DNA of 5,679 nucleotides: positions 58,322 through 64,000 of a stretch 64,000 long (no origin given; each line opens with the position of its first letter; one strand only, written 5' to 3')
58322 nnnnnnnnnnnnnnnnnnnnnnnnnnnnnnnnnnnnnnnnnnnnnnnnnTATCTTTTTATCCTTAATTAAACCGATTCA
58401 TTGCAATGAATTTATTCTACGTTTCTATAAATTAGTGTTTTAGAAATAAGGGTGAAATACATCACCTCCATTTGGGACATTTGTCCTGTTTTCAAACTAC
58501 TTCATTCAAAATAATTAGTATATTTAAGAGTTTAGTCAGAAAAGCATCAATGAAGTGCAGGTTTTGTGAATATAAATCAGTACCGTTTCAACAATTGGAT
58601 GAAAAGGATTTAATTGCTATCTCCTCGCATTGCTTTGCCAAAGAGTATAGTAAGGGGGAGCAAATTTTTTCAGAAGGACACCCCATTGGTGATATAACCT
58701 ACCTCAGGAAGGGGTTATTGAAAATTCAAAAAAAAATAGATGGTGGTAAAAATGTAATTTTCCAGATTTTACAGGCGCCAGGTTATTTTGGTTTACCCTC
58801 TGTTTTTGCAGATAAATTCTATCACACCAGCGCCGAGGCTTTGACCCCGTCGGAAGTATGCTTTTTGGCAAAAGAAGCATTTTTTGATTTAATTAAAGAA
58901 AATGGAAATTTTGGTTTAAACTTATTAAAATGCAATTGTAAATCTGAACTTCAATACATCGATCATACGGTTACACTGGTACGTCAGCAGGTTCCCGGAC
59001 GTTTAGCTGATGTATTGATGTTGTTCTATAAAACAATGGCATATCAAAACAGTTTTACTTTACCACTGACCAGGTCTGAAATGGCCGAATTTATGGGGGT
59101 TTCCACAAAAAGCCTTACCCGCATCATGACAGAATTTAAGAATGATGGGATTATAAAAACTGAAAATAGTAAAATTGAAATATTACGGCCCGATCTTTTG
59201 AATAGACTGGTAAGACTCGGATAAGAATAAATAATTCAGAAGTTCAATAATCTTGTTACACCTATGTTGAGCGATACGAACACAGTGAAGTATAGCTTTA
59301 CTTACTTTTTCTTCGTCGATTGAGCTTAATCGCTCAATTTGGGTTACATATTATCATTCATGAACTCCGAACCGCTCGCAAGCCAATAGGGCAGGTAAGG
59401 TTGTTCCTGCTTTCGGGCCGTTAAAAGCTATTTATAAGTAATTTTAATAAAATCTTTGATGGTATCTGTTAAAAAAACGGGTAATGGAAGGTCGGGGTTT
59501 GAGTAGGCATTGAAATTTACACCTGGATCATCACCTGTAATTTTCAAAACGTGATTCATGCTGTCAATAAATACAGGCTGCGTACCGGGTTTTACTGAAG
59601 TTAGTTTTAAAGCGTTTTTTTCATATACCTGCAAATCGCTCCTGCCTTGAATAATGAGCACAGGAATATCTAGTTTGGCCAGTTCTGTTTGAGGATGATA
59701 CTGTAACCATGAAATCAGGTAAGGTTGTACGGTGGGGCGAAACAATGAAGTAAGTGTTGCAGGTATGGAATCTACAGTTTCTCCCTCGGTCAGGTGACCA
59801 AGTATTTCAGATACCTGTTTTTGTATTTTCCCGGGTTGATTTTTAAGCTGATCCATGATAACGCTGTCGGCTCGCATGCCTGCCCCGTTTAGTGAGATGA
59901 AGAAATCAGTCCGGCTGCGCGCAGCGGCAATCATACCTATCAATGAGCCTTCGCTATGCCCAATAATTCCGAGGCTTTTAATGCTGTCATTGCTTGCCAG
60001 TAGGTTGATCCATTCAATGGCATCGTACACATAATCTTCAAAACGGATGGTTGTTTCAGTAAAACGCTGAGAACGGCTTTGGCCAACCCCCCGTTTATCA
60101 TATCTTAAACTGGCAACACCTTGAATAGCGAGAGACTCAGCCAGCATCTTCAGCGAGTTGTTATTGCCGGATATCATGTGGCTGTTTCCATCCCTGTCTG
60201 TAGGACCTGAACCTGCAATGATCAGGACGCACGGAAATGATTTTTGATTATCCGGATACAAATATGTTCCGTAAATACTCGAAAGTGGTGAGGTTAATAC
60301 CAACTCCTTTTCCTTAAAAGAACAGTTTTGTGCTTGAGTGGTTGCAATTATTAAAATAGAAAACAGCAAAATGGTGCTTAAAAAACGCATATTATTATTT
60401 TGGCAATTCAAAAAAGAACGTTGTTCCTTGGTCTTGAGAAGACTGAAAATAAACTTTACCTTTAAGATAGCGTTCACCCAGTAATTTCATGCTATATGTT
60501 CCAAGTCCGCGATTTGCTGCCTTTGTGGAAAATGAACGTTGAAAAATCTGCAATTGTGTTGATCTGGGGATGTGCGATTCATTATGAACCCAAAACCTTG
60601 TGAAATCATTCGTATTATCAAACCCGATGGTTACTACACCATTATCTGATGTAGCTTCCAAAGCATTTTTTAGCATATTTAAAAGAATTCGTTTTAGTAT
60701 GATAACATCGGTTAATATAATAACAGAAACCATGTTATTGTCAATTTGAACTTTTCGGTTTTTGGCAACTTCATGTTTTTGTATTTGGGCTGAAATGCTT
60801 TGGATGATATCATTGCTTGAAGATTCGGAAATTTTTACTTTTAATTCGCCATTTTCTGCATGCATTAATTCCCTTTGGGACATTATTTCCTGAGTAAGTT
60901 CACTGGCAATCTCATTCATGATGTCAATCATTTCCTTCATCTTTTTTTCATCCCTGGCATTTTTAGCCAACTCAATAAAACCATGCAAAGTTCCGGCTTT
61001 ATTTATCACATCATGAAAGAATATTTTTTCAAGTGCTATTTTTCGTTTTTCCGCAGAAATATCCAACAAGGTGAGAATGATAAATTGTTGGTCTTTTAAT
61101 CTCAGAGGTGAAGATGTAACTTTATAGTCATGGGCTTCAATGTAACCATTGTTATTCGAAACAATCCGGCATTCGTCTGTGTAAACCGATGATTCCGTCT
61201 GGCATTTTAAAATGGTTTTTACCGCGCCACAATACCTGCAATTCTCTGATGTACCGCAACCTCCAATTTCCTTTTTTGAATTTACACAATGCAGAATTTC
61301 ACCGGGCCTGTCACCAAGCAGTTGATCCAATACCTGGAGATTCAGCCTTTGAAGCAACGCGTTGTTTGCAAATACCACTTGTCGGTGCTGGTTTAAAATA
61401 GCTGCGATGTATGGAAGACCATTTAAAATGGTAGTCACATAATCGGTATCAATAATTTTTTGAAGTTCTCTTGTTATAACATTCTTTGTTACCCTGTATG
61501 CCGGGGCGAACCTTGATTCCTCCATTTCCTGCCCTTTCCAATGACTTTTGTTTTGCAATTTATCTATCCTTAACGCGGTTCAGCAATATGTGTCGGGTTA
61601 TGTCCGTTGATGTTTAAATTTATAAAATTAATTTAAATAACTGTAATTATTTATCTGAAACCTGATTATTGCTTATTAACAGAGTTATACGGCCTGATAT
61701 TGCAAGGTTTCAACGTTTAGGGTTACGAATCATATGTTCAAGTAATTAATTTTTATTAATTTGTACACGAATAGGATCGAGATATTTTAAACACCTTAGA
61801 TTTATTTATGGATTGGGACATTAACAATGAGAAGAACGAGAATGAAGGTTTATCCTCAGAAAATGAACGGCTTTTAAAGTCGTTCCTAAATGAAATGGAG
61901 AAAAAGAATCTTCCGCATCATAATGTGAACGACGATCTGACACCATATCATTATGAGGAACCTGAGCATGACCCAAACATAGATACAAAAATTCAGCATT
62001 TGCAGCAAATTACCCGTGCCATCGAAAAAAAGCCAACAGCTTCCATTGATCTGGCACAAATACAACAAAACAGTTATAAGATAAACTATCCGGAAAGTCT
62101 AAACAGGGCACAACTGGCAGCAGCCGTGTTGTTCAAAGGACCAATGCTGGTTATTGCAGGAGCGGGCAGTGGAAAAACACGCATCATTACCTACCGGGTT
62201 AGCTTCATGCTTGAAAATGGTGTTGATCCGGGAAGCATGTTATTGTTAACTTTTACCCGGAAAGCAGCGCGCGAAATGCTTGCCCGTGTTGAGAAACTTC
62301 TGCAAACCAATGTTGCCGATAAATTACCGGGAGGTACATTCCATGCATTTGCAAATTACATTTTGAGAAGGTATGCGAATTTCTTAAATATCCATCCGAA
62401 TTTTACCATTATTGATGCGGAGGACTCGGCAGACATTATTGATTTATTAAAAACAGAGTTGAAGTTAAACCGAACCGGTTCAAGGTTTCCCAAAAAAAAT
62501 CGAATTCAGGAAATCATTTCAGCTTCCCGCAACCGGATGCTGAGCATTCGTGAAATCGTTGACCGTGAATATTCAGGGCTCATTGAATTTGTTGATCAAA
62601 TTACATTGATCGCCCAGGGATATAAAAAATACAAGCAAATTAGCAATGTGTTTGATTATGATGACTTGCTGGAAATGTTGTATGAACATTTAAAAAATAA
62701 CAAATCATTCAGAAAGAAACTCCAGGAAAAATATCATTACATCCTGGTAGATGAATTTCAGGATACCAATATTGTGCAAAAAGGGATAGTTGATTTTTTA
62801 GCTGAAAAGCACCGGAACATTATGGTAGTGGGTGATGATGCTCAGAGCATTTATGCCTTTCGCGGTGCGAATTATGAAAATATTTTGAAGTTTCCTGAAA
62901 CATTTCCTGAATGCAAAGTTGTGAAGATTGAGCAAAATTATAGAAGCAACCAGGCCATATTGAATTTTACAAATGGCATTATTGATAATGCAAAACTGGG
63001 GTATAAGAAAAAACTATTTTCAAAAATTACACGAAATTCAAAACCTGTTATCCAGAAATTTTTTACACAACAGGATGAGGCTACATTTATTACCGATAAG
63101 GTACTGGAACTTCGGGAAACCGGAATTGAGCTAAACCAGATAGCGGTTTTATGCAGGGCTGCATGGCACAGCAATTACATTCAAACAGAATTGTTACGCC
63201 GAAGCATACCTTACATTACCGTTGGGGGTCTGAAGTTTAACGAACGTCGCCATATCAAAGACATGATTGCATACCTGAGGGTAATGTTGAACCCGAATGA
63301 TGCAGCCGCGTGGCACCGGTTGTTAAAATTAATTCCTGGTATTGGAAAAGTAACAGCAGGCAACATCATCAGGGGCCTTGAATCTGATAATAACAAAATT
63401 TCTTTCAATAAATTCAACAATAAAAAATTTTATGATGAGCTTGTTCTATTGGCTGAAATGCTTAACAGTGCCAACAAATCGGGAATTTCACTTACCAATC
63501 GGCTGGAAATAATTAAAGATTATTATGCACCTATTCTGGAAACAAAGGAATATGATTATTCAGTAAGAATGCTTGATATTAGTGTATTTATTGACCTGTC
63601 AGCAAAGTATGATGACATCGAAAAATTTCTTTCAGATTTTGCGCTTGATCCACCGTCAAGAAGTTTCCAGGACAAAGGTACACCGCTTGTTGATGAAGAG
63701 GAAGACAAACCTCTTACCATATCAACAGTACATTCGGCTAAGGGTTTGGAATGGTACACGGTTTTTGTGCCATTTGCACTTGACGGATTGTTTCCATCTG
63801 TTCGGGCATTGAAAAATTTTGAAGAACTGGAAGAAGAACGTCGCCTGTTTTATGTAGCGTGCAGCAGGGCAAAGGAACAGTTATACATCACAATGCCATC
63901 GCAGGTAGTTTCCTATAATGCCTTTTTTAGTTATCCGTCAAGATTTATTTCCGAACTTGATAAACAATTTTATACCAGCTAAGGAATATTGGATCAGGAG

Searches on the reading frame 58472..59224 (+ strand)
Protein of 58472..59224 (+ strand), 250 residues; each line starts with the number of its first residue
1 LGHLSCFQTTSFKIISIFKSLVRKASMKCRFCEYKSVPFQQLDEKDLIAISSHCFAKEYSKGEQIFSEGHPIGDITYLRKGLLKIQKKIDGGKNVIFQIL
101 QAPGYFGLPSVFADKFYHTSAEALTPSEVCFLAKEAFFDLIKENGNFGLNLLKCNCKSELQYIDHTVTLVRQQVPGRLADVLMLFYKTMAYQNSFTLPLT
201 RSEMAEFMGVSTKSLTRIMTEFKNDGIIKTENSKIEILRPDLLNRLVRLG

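Call 9: search_protein_families(library=ncbifam, proteins=[window:58472-59224:+], max_evalue=0.00001)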
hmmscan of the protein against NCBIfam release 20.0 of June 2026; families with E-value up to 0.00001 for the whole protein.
window:58472-59224:+ (250 aa): 8 families
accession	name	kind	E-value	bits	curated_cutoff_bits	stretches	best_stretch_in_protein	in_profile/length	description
NF050806.1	TransRegFixKCaul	equivalog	3.6e-19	68.9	300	1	53-235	22-202/215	transcriptional regulator FixK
NF045989.1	TransRegFnrLRhodb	equivalog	3.3e-14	52.7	300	1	24-241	5-227/245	transcriptional regulator FnrL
NF006901.0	PRK09392.1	equivalog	4.9e-13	48.9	211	1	39-248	15-222/236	transcriptional activator FtrB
NF008732.0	PRK11753.1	equivalog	1.2e-12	47.7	266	1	45-235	14-208/214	cAMP-activated global transcriptional regulator CRP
TIGR03697.1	NtcA_cyano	equivalog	1.7e-11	44.3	244.95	1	62-243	1-188/193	global nitrogen regulator NtcA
NF008365.0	PRK11161.1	subfamily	1.7e-09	37.3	228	1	26-246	17-242/250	fumarate/nitrate reduction transcriptional regulator Fnr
NF007707.0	PRK10402.1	subfamily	4.4e-07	29.7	180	1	50-246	27-217/226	transcriptional regulator YeiL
NF041163.2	encap_f2b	equivalog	4.5e-06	26.1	400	1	41-147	81-189/450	family 2B encapsulin nanocompartment shell protein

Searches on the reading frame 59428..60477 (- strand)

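Call 9: search_protein_families(library=ncbifam, proteins=[window:59428-60477:-], max_evalue=0.00001)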
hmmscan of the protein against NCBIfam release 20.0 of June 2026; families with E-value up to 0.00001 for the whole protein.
window:59428-60477:- (349 aa): 5 families
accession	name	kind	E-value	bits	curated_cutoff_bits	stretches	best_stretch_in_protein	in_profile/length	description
NF041096.1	esterase_EstD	equivalog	2.6e-28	99.2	600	1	50-310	131-386/421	esterase EstD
NF052610.1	macro_16_ester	equivalog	6e-07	29.1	420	0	113-189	44-116/281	alpha/beta fold macrolide esterase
NF041759.1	mac_hydro_EstT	equivalog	1.8e-06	27.4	450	0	113-188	43-114/278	macrolide hydrolase EstT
TIGR03100.1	hydr1_PEP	hypoth_equivalog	2.8e-06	26.8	168.45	1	56-145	2-82/274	hydrolase 1, exosortase A system-associated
TIGR02427.1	protocat_pcaD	equivalog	7.6e-06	25.5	255.85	0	120-188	39-100/251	3-oxoadipate enol-lactonase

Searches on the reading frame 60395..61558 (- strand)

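Call 9: search_protein_families(library=ncbifam, proteins=[window:60395-61558:-], max_evalue=0.00001)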
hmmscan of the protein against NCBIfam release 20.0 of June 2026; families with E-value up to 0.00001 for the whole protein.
window:60395-61558:- (387 aa): 21 families
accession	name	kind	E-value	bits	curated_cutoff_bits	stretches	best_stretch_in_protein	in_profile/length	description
NF046044.1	PnpS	equivalog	4.8e-16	58.7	400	1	104-386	101-390/390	two-component system histidine kinase PnpS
NF008468.0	PRK11360.1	equivalog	2.1e-13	49.6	646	1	182-386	405-607/616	two-component system sensor histidine kinase AtoS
NF047874.1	MASE3_PAS_HK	subfamily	1.1e-11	44.2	560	1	204-386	436-624/655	MASE3 domain-containing sensor histidine kinase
NF008298.1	PRK11086.1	subfamily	3e-11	42.5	520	1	266-386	402-524/529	DcuS/MalK family sensor histidine kinase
TIGR02916.1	PEP_his_kin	equivalog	3.1e-11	42.6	300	1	182-386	484-679/679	XrtA/PEP-CTERM system histidine kinase PrsK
NF007688.0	PRK10364.1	equivalog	8.4e-11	41.3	479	1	182-386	249-450/460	two-component system sensor histidine kinase ZraS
NF006800.0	PRK09303.1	equivalog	1e-10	41.1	342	1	205-386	190-376/383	histidine kinase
NF041832.1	near_NosP_CTERM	subfamily_domain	1.8e-10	40.5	400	1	200-386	35-224/370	NahK/ErcS family hybrid sensor histidine kinase/response regulator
TIGR02966.1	phoR_proteo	equivalog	3.1e-10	39.6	334.2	1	190-383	131-331/333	phosphate regulon sensor histidine kinase PhoR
NF008312.0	PRK11100.1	equivalog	9.5e-10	37.9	356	1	192-349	275-432/477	two-component system sensor histidine kinase CreC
NF011874.0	PRK15347.1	equivalog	1.8e-09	36.3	852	1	192-386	417-613/921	two component system sensor kinase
NF041735.1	hist_kin_RppB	equivalog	2.6e-09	36.4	400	1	199-386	244-438/438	two-component system sensor histidine kinase RppB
TIGR01386.1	cztS_silS_copS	subfamily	3.7e-09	36.1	292.55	1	203-350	272-423/457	heavy metal sensor histidine kinase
NF033092.0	HK_WalK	equivalog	6.4e-08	31.6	725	1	249-386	454-593/594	cell wall metabolism sensor histidine kinase WalK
NF038334.1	malate_HK_MalK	exception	1.2e-07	30.8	800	1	283-386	422-524/533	malate sensor histidine kinase MalK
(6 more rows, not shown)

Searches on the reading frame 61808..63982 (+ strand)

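Call 42: search_protein_families(library=ncbifam, proteins=[window:61808-63982:+], max_evalue=1e-10)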
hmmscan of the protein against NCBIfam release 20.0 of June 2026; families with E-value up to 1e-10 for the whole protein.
window:61808-63982:+ (724 aa): 15 families
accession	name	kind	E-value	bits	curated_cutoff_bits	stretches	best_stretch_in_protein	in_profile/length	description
TIGR01073.1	pcrA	equivalog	5.7e-133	444.8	911.2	1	96-721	3-635/725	DNA helicase PcrA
NF008743.0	PRK11773.1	equivalog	9.6e-114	381.2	965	2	96-524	8-429/720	DNA helicase II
TIGR01075.1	uvrD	equivalog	1.3e-111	374.1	1144.45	2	96-520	3-421/715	DNA helicase II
TIGR01074.1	rep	equivalog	5.2e-110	368.7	951.45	1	98-718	2-634/668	DNA helicase Rep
NF008172.0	PRK10919.1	equivalog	1.7e-80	271.1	1168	1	98-507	3-407/673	DNA helicase Rep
NF008276.0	PRK11054.1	equivalog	8.4e-43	146.8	543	2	59-189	157-286/684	DNA helicase IV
TIGR02785.1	addA_Gpos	equivalog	2e-40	138.6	707.65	2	244-392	320-480/1234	helicase-exonuclease AddAB subunit AddA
TIGR00609.1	recB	equivalog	1.5e-38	132.6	696.05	2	263-434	324-499/1175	exodeoxyribonuclease V subunit beta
NF010485.0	PRK13909.1-2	equivalog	4.5e-36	124.4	650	1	253-654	273-629/909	RecB-like helicase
TIGR02784.1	addA_alphas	equivalog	4.9e-32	111.3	860.75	1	263-393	342-494/1138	double-strand break repair helicase AddA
NF010487.0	PRK13909.1-4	equivalog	1.1e-30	106.7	759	1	275-493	291-526/924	RecB-like helicase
NF041464.1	HelD_BACSU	equivalog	1.1e-16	59.9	419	1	280-471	521-703/779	RNA polymerase recycling motor HelD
NF010484.0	PRK13909.1-1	equivalog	3.1e-14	51.7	1074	0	289-451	326-504/945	RecB-like helicase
NF008128.0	PRK10876.1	equivalog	4.7e-14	51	1697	1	264-398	331-467/1181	exodeoxyribonuclease V subunit beta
NF010486.0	PRK13909.1-3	equivalog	3e-11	42.1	1109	0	278-489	298-530/921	RecB-like helicase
